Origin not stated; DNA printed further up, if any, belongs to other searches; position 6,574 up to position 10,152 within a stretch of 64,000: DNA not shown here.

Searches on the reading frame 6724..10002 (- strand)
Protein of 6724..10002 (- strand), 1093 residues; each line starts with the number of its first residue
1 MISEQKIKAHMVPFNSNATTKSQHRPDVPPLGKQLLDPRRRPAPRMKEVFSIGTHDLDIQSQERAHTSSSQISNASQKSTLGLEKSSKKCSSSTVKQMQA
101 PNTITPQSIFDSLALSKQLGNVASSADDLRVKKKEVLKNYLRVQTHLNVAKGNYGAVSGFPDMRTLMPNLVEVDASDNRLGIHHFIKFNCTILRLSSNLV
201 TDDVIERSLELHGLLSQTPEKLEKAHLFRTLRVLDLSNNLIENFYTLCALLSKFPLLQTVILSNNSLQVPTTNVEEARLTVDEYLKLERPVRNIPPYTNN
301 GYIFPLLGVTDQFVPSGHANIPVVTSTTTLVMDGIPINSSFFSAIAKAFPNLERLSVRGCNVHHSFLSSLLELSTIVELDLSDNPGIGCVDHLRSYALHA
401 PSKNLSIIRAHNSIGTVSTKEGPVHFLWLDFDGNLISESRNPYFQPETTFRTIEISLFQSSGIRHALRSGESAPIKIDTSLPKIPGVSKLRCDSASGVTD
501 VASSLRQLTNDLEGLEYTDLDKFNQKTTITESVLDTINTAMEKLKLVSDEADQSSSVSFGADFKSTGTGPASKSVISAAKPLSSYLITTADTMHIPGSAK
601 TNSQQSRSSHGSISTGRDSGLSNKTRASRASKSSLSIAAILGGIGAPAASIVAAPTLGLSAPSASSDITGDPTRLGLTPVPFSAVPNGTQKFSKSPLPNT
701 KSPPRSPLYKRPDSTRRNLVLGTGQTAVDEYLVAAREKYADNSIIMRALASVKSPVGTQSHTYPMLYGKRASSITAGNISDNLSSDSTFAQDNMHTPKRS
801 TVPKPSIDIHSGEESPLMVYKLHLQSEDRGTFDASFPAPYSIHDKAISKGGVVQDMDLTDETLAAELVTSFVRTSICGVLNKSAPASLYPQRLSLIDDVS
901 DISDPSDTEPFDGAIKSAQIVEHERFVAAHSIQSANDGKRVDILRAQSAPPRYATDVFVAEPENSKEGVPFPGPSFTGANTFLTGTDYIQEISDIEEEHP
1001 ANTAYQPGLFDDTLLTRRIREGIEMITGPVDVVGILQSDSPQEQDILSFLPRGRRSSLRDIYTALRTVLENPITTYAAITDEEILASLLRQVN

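Call 33: search_protein_families(library=pfam, proteins=[window:6724-10002:-], max_evalue=0.001)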
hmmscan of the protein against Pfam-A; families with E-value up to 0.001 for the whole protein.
window:6724-10002:- (1093 aa): 1 family
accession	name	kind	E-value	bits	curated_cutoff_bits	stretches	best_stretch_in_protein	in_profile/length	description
PF12799.13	LRR_4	-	0.00029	21.4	27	0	230-266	2-38/44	Leucine Rich repeats (2 copies)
